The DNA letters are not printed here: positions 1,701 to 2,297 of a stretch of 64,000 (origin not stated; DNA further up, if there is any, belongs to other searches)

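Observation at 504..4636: One ~80-aa N-terminal module is shared by three consecutive nucleobase-salvage proteins (uracil permease, Apt, purine permease)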

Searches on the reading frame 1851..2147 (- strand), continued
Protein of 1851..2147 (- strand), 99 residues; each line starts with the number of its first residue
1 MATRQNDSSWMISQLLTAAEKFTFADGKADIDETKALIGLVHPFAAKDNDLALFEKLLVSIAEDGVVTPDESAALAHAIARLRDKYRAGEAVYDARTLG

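Call 34: search_protein_families(library=pfam, alignment_id=A3, max_evalue=0.001)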
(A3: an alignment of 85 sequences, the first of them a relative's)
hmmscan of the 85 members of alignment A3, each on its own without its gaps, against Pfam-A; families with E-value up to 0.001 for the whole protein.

A. member 1, P0057 (288 aa): 2 families
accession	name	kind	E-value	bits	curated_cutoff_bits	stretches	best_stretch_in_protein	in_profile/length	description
PF00533.33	BRCT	-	2.1e-06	28.3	21.3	1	197-247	2-51/78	BRCA1 C Terminus (BRCT) domain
PF12738.14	PTCB-BRCT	-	0.00074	19.9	22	0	206-270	3-57/63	twin BRCT domain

B. families by the number of members that match (of 85 scanned): 21 families
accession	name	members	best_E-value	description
PF00533.33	BRCT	37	3.3e-27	BRCA1 C Terminus (BRCT) domain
PF00929.31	RNase_T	18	1.3e-36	Exonuclease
PF12738.14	PTCB-BRCT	7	1.2e-12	twin BRCT domain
PF16473.11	Rv2179c-like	7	1.4e-06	3'-5' exoribonuclease Rv2179c-like domain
PF05099.18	TerB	5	7.2e-06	Tellurite resistance protein TerB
PF16589.12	BRCT_2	4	6.3e-07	BRCT domain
PF04391.17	DUF533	4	1e-05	Protein of unknown function (DUF533)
PF00860.26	Xan_ur_permease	3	1.2e-21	Permease family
PF01612.26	DNA_pol_A_exo1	3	2.7e-05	3'-5' exonuclease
PF13482.12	RNase_H_2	3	5.3e-05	RNase_H superfamily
PF21762.3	DEDDh_C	2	3.3e-08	DNA polymerase III subunit epsilon-like, C-terminal domain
PF00156.33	Pribosyltran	2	2.1e-07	Phosphoribosyl transferase domain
PF13202.12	EF-hand_5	2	2.2e-05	EF hand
PF22775.2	GA_3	2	0.0001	GA-like domain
PF14681.12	UPRTase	1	8.4e-58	Uracil phosphoribosyltransferase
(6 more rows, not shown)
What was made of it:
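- Closest known: TerB / DUF533. Same: TerB hits 5 of 85 full proteins, best E = 7e-6 (call 34).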

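Call 35: search_protein_families(library=pfam, proteins=[P0098, P0127, P0154, P0185, P0178, P0061, P0052, P0143, P0090, P0082], max_evalue=0.01)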
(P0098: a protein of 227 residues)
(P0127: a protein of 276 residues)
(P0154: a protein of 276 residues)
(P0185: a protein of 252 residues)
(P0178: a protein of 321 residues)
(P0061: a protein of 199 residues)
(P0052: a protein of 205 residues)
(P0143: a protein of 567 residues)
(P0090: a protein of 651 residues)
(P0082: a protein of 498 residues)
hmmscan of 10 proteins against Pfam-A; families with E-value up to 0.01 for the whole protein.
P0098 (227 aa): 1 family
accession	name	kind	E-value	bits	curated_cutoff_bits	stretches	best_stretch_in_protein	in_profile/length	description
PF00156.33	Pribosyltran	-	1e-06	28.6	26.3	1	153-202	79-125/158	Phosphoribosyl transferase domain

P0127 (276 aa): 0 families

P0154 (276 aa): 2 families
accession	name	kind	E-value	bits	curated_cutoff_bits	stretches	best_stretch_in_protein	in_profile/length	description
PF00860.26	Xan_ur_permease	-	1.2e-21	77.4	27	1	101-251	2-142/389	Permease family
PF05099.18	TerB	-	0.0013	19.5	24.4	0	51-85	75-109/118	Tellurite resistance protein TerB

P0185 (252 aa): 2 families
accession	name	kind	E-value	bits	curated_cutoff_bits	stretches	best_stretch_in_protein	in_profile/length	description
PF00156.33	Pribosyltran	-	2.1e-07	30.8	26.3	1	123-222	26-120/158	Phosphoribosyl transferase domain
PF14681.12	UPRTase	-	0.0058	16.6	27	1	188-224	119-155/206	Uracil phosphoribosyltransferase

P0178 (321 aa): 2 families
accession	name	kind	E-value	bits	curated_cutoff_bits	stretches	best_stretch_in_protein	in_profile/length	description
PF14681.12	UPRTase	-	8.4e-58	195.7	27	1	4-205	1-206/206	Uracil phosphoribosyltransferase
PF00156.33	Pribosyltran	-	0.0046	16.7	26.3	1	68-163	30-128/158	Phosphoribosyl transferase domain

P0061 (199 aa): 1 family
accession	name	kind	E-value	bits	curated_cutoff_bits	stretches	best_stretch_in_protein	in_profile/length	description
PF00860.26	Xan_ur_permease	-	3.9e-05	23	27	1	111-199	3-98/389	Permease family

P0052 (205 aa): 1 family
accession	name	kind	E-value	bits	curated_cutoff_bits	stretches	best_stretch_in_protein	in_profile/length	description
PF00860.26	Xan_ur_permease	-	2.4e-13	50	27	1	104-190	5-96/389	Permease family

P0143 (567 aa): 0 families

P0090 (651 aa): 2 families
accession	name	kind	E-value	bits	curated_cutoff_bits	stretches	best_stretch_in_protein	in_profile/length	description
PF00929.31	RNase_T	-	3.1e-22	80.3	24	1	200-357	3-164/164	Exonuclease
PF00533.33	BRCT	-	8.6e-05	23.1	21.3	1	566-634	7-67/78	BRCA1 C Terminus (BRCT) domain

P0082 (498 aa): 1 family
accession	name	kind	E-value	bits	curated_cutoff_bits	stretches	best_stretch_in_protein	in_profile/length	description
PF13171.11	DUF4004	-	0.0029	18.5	27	0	18-79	92-152/197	Protein of unknown function (DUF4004)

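Call 36: list_cluster_members(proteins=[P0057, P0064, P0065, P0062, P0066, P0178, P0081, P0143, P0047, P0185])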
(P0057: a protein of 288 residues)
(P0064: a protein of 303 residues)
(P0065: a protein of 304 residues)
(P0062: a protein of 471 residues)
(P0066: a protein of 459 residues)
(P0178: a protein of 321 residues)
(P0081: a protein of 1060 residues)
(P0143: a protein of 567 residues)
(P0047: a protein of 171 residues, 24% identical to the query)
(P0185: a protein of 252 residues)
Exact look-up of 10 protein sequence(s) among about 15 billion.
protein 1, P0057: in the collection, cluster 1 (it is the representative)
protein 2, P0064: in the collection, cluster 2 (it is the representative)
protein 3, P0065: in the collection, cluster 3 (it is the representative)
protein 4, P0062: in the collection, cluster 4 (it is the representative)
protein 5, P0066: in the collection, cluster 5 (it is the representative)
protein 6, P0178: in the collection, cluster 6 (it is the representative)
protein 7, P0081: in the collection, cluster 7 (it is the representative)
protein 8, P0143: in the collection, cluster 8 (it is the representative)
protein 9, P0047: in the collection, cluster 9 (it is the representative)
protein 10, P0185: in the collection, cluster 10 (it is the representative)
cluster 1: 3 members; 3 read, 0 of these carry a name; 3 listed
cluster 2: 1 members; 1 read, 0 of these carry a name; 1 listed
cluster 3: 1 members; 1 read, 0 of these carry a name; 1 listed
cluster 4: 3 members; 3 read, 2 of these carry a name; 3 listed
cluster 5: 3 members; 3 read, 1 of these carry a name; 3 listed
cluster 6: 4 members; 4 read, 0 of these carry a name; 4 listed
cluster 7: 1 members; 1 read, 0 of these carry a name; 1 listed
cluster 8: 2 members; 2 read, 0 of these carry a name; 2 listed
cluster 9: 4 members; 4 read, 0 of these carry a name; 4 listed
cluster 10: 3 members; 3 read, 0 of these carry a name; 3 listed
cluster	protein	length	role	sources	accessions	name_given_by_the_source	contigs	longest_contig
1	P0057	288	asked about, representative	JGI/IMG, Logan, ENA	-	-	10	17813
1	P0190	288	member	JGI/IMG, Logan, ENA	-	-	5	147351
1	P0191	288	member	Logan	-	-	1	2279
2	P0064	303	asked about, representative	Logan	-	-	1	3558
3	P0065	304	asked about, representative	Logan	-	-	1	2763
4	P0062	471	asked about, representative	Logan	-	-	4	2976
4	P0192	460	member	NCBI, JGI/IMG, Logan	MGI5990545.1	MAG: exonuclease domain-containing protein [Lachnospiraceae bacterium] | DNA polymerase-3 subunit epsilon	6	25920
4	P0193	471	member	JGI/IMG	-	DNA polymerase-3 subunit epsilon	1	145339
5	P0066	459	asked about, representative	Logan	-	-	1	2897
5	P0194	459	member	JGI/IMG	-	DNA polymerase III epsilon subunit family exonuclease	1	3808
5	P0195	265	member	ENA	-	-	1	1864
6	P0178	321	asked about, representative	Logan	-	-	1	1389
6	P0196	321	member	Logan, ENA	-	-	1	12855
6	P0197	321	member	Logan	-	-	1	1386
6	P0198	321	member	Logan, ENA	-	-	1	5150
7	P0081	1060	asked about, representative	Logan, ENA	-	-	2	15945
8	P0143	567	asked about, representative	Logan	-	-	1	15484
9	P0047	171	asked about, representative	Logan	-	-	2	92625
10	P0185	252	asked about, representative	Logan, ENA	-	-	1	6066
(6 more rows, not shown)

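Call 40: search_solved_structures(query=A4, max_evalue=10, show_alignments=3)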
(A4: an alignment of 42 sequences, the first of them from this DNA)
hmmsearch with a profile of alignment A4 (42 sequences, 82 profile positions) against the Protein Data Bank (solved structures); distinct sequences matched with E-value up to 10: 82 (the best 60 are shown).
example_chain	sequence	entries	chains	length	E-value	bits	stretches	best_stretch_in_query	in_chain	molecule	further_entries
6klt_A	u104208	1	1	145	0.00054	22.8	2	8-79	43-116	Troponin C, slow skeletal and cardiac muscles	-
6klu_A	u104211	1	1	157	0.0064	19.3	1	8-79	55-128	Troponin C, slow skeletal and cardiac muscles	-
8fjf_A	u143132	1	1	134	0.007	19.2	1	15-50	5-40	H10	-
1dtl_A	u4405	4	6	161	0.0073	19.1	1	8-79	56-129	CARDIAC TROPONIN C | Troponin C | Troponin C, slow skeletal and cardiac muscles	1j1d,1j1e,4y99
9mo4_G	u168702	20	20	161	0.0077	19.1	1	8-79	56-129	Troponin C, slow skeletal and cardiac muscles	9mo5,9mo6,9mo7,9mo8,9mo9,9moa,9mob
1aj4_A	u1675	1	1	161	0.01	18.7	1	8-79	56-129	TROPONIN C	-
8fmm_A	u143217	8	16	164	0.014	18.2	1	8-79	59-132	Troponin C, slow skeletal and cardiac muscles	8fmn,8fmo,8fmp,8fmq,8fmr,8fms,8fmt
2jt3_A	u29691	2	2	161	0.015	18.1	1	8-79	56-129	Troponin C | Troponin C, slow skeletal and cardiac muscles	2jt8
1la0_A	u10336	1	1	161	0.018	17.9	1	8-79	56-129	Troponin C, slow skeletal and cardiac muscles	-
8uww_C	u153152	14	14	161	0.019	17.8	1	8-79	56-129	Troponin C, slow skeletal and cardiac muscles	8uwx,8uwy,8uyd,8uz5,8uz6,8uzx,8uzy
1tcf_A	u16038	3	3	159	0.02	17.7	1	7-71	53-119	TROPONIN C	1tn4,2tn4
6kn7_V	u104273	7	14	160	0.022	17.6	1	8-79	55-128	Troponin C, slow skeletal and cardiac muscles | Troponin C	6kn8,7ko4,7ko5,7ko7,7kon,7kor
7uti_U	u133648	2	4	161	0.023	17.5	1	8-79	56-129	Troponin C, slow skeletal and cardiac muscles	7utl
2e6w_A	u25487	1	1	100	0.043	16.7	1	16-66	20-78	Calsenilin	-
2jt0_A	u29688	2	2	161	0.079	15.8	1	18-61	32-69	Troponin C, slow skeletal and cardiac muscles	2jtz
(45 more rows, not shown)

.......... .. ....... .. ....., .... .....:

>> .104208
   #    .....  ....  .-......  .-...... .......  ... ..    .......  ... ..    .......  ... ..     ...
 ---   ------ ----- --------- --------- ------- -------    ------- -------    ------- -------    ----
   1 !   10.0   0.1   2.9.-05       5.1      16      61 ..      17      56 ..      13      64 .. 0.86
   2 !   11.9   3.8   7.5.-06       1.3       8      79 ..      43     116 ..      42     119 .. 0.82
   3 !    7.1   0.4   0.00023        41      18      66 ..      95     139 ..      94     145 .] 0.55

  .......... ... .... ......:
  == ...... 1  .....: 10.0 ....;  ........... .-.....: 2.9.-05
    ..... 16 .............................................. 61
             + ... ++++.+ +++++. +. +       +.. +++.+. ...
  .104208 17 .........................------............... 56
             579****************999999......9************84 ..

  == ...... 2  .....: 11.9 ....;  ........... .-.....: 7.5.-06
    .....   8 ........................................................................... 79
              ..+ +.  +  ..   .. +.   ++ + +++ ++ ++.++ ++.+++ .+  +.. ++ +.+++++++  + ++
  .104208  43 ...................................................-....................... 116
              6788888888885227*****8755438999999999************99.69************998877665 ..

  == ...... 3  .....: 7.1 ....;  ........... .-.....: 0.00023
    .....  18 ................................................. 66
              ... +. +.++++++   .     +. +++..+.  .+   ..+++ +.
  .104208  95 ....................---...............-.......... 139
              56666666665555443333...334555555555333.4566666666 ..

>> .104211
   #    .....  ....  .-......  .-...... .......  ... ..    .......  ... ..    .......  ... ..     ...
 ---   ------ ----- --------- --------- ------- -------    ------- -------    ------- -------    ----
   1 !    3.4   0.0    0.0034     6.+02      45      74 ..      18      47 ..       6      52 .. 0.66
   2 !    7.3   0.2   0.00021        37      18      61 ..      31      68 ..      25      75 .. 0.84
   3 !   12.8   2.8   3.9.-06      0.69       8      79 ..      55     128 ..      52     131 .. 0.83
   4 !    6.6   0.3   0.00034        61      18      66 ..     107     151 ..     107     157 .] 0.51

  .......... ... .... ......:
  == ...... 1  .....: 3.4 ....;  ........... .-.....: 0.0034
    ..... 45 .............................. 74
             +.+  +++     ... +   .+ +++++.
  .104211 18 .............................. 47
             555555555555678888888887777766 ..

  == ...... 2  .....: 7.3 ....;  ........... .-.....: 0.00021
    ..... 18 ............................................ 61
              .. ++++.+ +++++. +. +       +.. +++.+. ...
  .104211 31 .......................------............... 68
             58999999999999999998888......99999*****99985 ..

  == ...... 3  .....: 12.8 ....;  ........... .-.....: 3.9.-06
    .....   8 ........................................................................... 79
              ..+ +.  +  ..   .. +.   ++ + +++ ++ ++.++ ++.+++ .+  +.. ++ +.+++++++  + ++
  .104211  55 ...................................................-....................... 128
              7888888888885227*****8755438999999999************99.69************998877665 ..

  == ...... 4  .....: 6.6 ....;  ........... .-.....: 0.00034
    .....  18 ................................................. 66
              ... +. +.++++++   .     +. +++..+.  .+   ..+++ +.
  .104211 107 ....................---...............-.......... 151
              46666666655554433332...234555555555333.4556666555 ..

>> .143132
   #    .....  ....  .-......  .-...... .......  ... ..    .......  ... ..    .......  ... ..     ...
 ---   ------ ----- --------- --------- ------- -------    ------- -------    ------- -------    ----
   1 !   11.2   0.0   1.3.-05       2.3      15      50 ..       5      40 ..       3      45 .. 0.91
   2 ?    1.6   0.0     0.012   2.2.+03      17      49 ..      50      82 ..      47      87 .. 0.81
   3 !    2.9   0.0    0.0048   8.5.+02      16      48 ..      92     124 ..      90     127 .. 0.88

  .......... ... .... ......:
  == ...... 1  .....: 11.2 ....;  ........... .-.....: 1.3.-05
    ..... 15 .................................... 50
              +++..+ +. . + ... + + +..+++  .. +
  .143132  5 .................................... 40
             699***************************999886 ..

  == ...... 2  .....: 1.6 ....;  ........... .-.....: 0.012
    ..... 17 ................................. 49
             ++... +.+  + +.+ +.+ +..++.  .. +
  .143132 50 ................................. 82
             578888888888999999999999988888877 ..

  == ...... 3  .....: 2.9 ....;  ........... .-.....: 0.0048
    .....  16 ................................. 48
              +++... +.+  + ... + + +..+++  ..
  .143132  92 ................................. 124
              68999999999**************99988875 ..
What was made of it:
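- Closest known: TerB / DUF533. Different: The profile search against PDB gives E = 0.09 and 0.21 for 2H5N and 2OU3 (call 40).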

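Call 41: search_protein_families(library=pfam, alignment_id=A4, max_evalue=0.1)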
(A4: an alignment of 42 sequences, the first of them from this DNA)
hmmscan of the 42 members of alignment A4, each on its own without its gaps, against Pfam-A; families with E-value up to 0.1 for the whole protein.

A. member 1, seq(82 aa): 1 family
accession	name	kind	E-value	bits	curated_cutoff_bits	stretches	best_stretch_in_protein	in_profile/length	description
PF22775.2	GA_3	-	0.025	15.5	27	1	48-77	26-55/100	GA-like domain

B. families by the number of members that match (of 42 scanned): 43 families (the first 25 are shown)
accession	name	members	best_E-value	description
PF05099.18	TerB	12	0.0001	Tellurite resistance protein TerB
PF13202.12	EF-hand_5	8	1.4e-05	EF hand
PF04391.17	DUF533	8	0.0002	Protein of unknown function (DUF533)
PF22775.2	GA_3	6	2.5e-05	GA-like domain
PF00036.39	EF-hand_1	3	0.004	EF hand domain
PF22746.1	SHOCT-like_DUF2089-C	3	0.013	SHOCT-like domain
PF19512.4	DUF6046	2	0.0037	Domain of unknown function (DUF6046)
PF20612.3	SHOCT_2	2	0.025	SHOCT domain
PF17221.8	COMMD1_N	1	0.0031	COMMD1 N-terminal domain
PF09153.16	MGMT_N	1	0.005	Methylated DNA-protein cysteine methyltransferase, N-terminal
PF22338.1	Pyruv_OxRed_insertion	1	0.009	Pyruvate-ferredoxin oxidoreductase, insertion domain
PF19443.4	DAHL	1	0.0098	DAHL domain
PF18881.5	DUF5646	1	0.01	Family of unknown function (DUF5646)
PF23987.1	Phage_holin_10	1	0.011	Bacteriophage holin Pam3 gp28 family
PF12780.13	AAA_8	1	0.013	P-loop containing dynein motor region D4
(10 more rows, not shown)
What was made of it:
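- On TerB (PF05099): Among wider-family segments, 12 of 42 hit at E <= 0.1, best E = 1e-4 (call 41).
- On EF-hand: 8 of 42 family segments hit EF-hand_5 sub-threshold (call 41).
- Closest known: TerB / DUF533. Same: It is the commonest sub-threshold Pfam hit: TerB for 12 of 42 segments and DUF533 for 8 of 42 (call 41).
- Sub-threshold EF-hand and TerB/DUF533 hits recur (calls 40, 41).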

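Call 56: search_protein_families(library=ncbifam, proteins=[P0057, P0062, P0047, P0081, P0143, P0068, P0178, P0070, P0128, P0082], max_evalue=0.01)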
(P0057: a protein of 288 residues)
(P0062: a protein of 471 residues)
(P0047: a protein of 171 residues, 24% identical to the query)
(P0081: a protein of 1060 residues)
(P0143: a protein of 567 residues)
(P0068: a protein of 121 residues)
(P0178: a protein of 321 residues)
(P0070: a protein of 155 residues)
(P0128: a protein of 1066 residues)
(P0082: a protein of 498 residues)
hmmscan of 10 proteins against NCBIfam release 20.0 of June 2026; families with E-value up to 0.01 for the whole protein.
P0057 (288 aa): 4 families
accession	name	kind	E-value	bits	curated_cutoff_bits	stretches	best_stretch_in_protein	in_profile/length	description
TIGR00575.1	dnlj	equivalog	1.7e-06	26.7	444.45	1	132-247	530-631/652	NAD-dependent DNA ligase LigA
NF041471.1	phage_reg_YmfL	equivalog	0.00019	21.1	90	0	59-90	99-130/143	YmfL family putative regulatory protein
NF005932.1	PRK07956.1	equivalog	0.0011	17.5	369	1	139-247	540-639/664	NAD-dependent DNA ligase LigA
NF004844.0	PRK06195.1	equivalog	0.0054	16.2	373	1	198-284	218-304/309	DNA polymerase III subunit epsilon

P0062 (471 aa): 32 families (the best 25 are shown)
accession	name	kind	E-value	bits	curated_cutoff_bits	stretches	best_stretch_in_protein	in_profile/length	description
NF004844.0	PRK06195.1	equivalog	6.3e-45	153.9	373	2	27-190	6-168/309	DNA polymerase III subunit epsilon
NF001688.0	PRK00448.1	equivalog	5.6e-24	83.8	873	1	14-187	415-589/1445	PolC-type DNA polymerase III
TIGR01405.1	polC_Gram_pos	equivalog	7.6e-24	83.5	1043.45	1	14-185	181-353/1211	DNA polymerase III subunit alpha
NF005906.0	PRK07883.1-4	equivalog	1.1e-22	80.2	495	1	24-186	8-171/563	DEDD exonuclease domain-containing protein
TIGR01407.1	dinG_rel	hypoth_equivalog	1.4e-21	76.5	547.7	1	28-175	6-154/889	putative DnaQ family exonuclease/DinG family helicase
NF006316.0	PRK08517.1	equivalog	2.1e-19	69.9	247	1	8-179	56-226/270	3'-5' exonuclease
NF005981.0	PRK08074.1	equivalog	3.7e-19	68.2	789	1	29-182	10-165/931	ATP-dependent DNA helicase DinG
NF005289.0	PRK06807.1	equivalog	1.5e-18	67.1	335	1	28-188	14-174/313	3'-5' exonuclease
NF004316.1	PRK05711.1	equivalog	1.9e-14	53.9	196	1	33-174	15-161/234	DNA polymerase III subunit epsilon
NF005905.0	PRK07883.1-3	equivalog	2.1e-14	53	508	1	16-180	18-185/581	DEDD exonuclease domain-containing protein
NF005907.0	PRK07883.1-5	equivalog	3.7e-14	52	454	1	24-174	30-183/584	DEDD exonuclease domain-containing protein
NF004964.0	PRK06310.1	equivalog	1e-13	51.3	236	1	34-183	21-171/250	DNA polymerase III subunit epsilon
TIGR00573.1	dnaq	subfamily_domain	4.2e-13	49.3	71.5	1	21-190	6-181/217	exonuclease, DNA polymerase III, epsilon subunit family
TIGR01406.1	dnaQ_proteo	equivalog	1.6e-12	47.6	222.7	1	34-178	15-164/231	DNA polymerase III subunit epsilon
NF005569.0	PRK07246.1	equivalog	4e-12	45.3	794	1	33-184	19-168/820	bifunctional DnaQ family exonuclease/ATP-dependent helicase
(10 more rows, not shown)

P0047 (171 aa): 1 family
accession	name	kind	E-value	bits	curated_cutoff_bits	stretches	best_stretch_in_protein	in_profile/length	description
NF041471.1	phage_reg_YmfL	equivalog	1.7e-06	27.8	90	0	136-167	99-130/143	YmfL family putative regulatory protein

P0081 (1060 aa): 1 family
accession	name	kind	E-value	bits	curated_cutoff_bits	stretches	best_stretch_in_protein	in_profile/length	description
NF041471.1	phage_reg_YmfL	equivalog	7.5e-05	22.5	90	0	125-163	95-133/143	YmfL family putative regulatory protein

P0143 (567 aa): 1 family
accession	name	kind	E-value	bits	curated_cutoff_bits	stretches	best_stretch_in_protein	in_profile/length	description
NF041471.1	phage_reg_YmfL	equivalog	9.5e-05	22.2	90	0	107-141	96-130/143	YmfL family putative regulatory protein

P0068 (121 aa): 2 families
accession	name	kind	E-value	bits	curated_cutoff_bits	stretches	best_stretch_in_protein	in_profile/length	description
NF011454.0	PRK14873.1-4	equivalog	0.0018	16.7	951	1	53-118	343-405/651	primosomal protein N'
NF001607.0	PRK00398.1-4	equivalog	0.0032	17.2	89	1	89-119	8-38/53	DNA-directed RNA polymerase subunit P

P0178 (321 aa): 2 families
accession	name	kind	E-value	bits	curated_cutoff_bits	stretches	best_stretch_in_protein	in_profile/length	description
TIGR01091.1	upp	equivalog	3e-64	216.5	208.35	1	2-205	2-206/207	uracil phosphoribosyltransferase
NF001097.0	PRK00129.1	equivalog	2.3e-63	213.7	114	1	3-205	5-208/209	uracil phosphoribosyltransferase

P0070 (155 aa): 1 family
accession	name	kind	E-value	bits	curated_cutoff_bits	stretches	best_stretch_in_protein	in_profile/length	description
NF041471.1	phage_reg_YmfL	equivalog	3.8e-06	26.7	90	1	40-90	92-142/143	YmfL family putative regulatory protein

P0128 (1066 aa): 1 family
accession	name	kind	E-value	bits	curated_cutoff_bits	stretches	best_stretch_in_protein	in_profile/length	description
NF041471.1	phage_reg_YmfL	equivalog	0.0033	17.2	90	0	48-74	102-128/143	YmfL family putative regulatory protein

P0082 (498 aa): 1 family
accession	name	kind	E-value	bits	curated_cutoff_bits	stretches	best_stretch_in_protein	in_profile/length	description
NF041471.1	phage_reg_YmfL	equivalog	1.5e-05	24.8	90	0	37-88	90-141/143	YmfL family putative regulatory protein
